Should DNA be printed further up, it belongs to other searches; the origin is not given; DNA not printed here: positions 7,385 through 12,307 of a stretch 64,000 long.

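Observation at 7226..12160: Giant secreted Thr/Ser/Asn-rich surface protein with CarboxypepD_reg and LamG-like modules behind a roughly 300-nt leader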

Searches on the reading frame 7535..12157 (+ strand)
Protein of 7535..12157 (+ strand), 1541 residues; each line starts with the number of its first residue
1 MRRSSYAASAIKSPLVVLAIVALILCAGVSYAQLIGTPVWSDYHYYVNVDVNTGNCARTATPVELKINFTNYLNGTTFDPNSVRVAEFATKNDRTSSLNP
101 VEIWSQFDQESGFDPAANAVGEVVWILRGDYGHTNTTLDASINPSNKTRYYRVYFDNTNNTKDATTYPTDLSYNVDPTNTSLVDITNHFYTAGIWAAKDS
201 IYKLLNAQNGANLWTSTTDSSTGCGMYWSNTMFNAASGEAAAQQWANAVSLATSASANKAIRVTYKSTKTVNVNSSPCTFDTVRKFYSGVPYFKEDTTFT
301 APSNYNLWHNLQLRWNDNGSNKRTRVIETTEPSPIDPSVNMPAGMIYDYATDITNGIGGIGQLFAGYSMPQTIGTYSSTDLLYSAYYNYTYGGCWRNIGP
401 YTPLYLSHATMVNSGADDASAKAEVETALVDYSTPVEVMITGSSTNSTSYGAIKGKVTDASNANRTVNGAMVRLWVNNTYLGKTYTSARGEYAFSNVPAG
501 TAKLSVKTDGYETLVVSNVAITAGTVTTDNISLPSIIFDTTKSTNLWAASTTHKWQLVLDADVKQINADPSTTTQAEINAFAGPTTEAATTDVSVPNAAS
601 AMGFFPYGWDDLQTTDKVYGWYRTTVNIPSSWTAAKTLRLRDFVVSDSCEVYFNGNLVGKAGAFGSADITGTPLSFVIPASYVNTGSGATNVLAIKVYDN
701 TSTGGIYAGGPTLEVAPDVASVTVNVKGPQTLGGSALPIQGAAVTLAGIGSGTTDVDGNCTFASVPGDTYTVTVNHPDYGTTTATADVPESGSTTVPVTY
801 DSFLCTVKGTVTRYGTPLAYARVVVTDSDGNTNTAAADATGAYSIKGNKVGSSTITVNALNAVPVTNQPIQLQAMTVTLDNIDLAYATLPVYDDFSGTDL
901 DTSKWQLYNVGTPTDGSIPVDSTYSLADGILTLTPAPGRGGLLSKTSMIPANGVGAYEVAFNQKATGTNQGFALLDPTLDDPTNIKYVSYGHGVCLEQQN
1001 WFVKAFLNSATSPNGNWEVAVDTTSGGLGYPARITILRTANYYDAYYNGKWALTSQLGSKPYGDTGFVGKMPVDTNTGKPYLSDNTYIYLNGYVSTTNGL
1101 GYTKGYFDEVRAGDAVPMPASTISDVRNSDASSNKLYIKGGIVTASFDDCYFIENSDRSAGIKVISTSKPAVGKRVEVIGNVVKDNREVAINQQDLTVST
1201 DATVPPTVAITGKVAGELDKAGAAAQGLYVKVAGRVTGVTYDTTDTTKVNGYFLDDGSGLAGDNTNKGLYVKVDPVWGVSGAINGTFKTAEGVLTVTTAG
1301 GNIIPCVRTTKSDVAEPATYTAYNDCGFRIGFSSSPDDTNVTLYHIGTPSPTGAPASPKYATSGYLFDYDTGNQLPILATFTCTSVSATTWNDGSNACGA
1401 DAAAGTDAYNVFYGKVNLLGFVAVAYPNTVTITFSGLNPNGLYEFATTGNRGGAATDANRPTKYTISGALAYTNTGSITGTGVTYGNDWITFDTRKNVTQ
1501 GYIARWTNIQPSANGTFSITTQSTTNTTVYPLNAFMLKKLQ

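Call 6: search_protein_families(library=pfam, proteins=[window:7535-12157:+], max_evalue=1)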
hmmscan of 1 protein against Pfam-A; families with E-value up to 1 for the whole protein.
window:7535-12157:+ (1541 aa): 11 families
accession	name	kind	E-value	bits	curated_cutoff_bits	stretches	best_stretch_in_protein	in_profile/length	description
PF13620.12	CarboxypepD_reg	-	2.5e-24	85.8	32.3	3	453-533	2-81/82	Carboxypeptidase regulatory-like domain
PF13715.12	CarbopepD_reg_2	-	3.4e-16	59.5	32.2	3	453-522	1-65/88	CarboxypepD_reg-like domain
PF02837.24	Glyco_hydro_2_N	-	1.4e-05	25.5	28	1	616-661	63-107/169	Glycosyl hydrolases family 2, sugar binding domain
PF09430.16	EMC7_beta-sandw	-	0.00063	20.4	26.6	0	742-788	10-59/122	ER membrane protein complex subunit 7, beta-sandwich domain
PF08308.17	PEGA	-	0.0034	17.7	20.8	1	493-533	28-67/71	PEGA domain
PF17210.9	SdrD_B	-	0.02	15.5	29.7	1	463-509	20-67/112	SdrD B-like domain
PF20598.4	DUF6795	-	0.055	14.2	27.4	1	807-873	1-67/103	Domain of unknown function (DUF6795)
PF21467.3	BetaGal_gal-bd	-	0.1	13.2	27.3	0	619-663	1-42/62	Beta-galactosidase, galactose-binding domain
PF21161.3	P2R3B_EF-hand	-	0.16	12.3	27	1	223-240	27-44/60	P2R3B, EF-hand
PF10102.14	DUF2341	-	0.17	12.8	23.4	1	865-906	41-82/84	Domain of unknown function (DUF2341)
PF17802.7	SpaA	-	0.39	11.3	23.1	0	457-504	7-56/91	Prealbumin-like fold domain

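Call 7: search_protein_families(library=ncbifam, proteins=[window:7535-12157:+], max_evalue=1)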
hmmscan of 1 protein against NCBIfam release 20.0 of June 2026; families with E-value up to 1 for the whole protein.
window:7535-12157:+ (1541 aa): 0 families

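Call 8: search_solved_structures(query=window:7535-12157:+, max_evalue=1)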
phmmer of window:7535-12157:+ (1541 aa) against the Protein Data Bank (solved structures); distinct sequences matched with E-value up to 1: 5.
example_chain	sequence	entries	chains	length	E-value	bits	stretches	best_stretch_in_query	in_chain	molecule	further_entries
5uj6_A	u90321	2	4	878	0.00081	20.2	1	592-708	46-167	Glycosyl hydrolases family 2, sugar binding domain protein | Beta-galactosidase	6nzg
6d8g_A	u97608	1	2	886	0.00096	20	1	599-708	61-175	Glycosyl hydrolases family 2, sugar binding domain protein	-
6d50_A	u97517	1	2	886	0.00096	20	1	599-708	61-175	Glycosyl hydrolases family 2, sugar binding domain protein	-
4js7_A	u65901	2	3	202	0.093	13.4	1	745-785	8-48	cellulose binding protein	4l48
4jcw_A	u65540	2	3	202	0.094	13.4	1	745-785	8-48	cellulose binding protein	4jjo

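Call 12: find_homologous_proteins(query=window:7535-12157:+, max_evalue=0.001)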
Query window:7535-12157:+ (1541 aa): 11 proteins with E <= 0.001 among 8000 candidates.
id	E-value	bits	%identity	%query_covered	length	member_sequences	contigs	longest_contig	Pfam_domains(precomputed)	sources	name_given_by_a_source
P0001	0.0e+0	3457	100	100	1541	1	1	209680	PF13715.13,PF13620.13,PF22904.4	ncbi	ncbi:MAG: carboxypeptidase-like regulatory domain-containing protein [Armatimonadota bacterium]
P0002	0.0e+0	1534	49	56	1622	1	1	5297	PF13364.13,PF13715.13,PF08308.18,PF17802.8,PF13620.13,PF09430.17,PF22904.4,PF17210.10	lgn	-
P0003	0.0e+0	1333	48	100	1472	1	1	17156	PF13715.13,PF14686.13,PF17802.8,PF13620.13,PF22904.4,PF17210.10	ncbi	ncbi:MAG: carboxypeptidase regulatory-like domain-containing protein [Armatimonadota bacterium]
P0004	0.0e+0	1189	46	100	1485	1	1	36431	PF13715.13,PF13620.13,PF22904.4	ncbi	ncbi:MAG: carboxypeptidase regulatory-like domain-containing protein [Armatimonadota bacterium]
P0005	0.0e+0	1186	48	58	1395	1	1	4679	PF13715.13,PF17802.8,PF13620.13,PF22904.4,PF17210.10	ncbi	ncbi:MAG: carboxypeptidase regulatory-like domain-containing protein, partial [Armatimonadota bacter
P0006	0.0e+0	1157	38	100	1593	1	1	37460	PF13715.13,PF17802.8,PF13620.13,PF22904.4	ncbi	ncbi:MAG: carboxypeptidase regulatory-like domain-containing protein [Armatimonadota bacterium]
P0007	0.0e+0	1135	48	53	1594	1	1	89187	PF13715.13,PF17802.8,PF13620.13,PF09430.17,PF22904.4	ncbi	ncbi:MAG: carboxypeptidase regulatory-like domain-containing protein [Armatimonadota bacterium]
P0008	0.0e+0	1123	46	94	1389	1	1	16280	PF13715.13,PF13620.13,PF22904.4,PF17210.10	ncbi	ncbi:MAG: carboxypeptidase regulatory-like domain-containing protein, partial [Armatimonadota bacter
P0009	0.0e+0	1117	47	87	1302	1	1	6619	PF13715.13,PF13620.13,PF22904.4,PF17210.10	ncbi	ncbi:MAG: carboxypeptidase regulatory-like domain-containing protein, partial [Armatimonadota bacter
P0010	1.3e-259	883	39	100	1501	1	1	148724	PF13715.13,PF13620.13,PF22904.4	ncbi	ncbi:MAG: carboxypeptidase-like regulatory domain-containing protein [Armatimonadota bacterium]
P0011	2.6e-10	57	35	10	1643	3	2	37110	PF10633.16,PF01835.26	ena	-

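Call 14: find_encoding_contigs(protein=P0003, flank=6000, max_places=2)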
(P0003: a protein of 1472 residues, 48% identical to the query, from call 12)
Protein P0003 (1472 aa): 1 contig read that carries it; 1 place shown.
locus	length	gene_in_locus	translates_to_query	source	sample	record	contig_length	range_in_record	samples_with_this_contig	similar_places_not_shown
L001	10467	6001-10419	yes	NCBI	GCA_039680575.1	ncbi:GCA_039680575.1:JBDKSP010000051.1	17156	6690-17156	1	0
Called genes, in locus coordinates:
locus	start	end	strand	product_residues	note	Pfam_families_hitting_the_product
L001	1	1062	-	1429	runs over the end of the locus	PF01869:BcrAD_BadFG, PF09989:DUF2229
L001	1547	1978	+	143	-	PF04076:BOF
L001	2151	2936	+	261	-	PF00459:Inositol_P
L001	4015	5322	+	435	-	-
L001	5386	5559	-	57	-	PF04945:YHS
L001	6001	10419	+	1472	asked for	PF14686:fn3_3 (faint), PF13620:CarboxypepD_reg, PF17210:SdrD_B (faint), PF17802:SpaA (faint), PF22904:NOMO1-like_2nd (faint), PF13620:CarboxypepD_reg, PF13715:CarbopepD_reg_2 (weak)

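Call 15: find_encoding_contigs(protein=P0004, flank=6000, max_places=2)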
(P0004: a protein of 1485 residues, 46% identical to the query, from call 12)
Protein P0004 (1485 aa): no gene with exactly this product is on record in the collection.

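Call 16: find_encoding_contigs(protein=P0006, flank=6000, max_places=2)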
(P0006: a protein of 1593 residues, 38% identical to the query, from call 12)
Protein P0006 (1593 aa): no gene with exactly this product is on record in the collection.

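Call 17: find_encoding_contigs(protein=P0010, flank=6000, max_places=2)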
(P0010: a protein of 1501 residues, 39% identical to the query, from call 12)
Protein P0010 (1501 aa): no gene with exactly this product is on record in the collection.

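Call 18: find_encoding_contigs(protein=P0007, flank=6000, max_places=2)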
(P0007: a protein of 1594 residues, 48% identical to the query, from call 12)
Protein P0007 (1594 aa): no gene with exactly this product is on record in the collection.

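Call 20: find_related_loci(query=A1, collection=genome_contigs, flank=8000)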
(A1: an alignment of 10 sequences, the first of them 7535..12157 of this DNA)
Query A1 (1541 aa) in genome_contigs; peptide patterns used: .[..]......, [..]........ (x = any residue, [..] = any of these).
192 stretches matched a pattern; 11 encode a relative of the query (tblastn E <= 1e-3); 10 distinct loci.
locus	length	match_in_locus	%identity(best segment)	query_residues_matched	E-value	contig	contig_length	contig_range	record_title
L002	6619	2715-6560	47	1-1344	0e+0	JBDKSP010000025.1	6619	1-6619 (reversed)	MAG: Armatimonadota bacterium isolate 6_bin.213 c_000000341036, whole genome shotgun sequence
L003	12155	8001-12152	46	1-1450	0e+0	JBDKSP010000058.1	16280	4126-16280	MAG: Armatimonadota bacterium isolate 6_bin.213 c_000000742995, whole genome shotgun sequence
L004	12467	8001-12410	48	1-1539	0e+0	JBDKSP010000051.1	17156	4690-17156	MAG: Armatimonadota bacterium isolate 6_bin.213 c_000000624332, whole genome shotgun sequence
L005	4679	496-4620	48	1-1344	0e+0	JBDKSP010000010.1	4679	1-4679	MAG: Armatimonadota bacterium isolate 6_bin.213 c_000000139133, whole genome shotgun sequence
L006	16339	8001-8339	40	43-167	3e-16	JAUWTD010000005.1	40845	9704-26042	MAG: Candidatus Altiarchaeota archaeon isolate CSMAG_2571 CSMAG_2571_k127_3456400_length_40845_cov_42.9306, whole genome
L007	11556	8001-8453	32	11-168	7e-14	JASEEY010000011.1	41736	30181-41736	MAG: Methanocellales archaeon isolate Yes46-10 NODE_11_length_41736_cov_8.546436, whole genome shotgun sequence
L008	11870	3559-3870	39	43-160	1e-12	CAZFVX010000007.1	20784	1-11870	MAG TPA_asm: uncultured archaeon isolate binchicken_co6_161 genome assembly, contig: NODE_2477_length_20784_cov_9.897101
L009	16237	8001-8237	37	453-533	5e-7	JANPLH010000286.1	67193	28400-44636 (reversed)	MAG: Saprospiraceae bacterium isolate VAR_61_concoct_332 VAR_61_k141_1750465, whole genome shotgun sequence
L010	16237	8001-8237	35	453-533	7e-6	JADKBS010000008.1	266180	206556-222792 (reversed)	MAG: Saprospiraceae bacterium isolate OdNE_18-Q3-R46-58_BAT3C.319 tig00004280-10-2651110, whole genome shotgun sequence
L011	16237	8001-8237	32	453-533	1e-4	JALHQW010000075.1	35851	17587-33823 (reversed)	MAG: Saprospiraceae bacterium isolate maxbin.051 c_000000005444, whole genome shotgun sequence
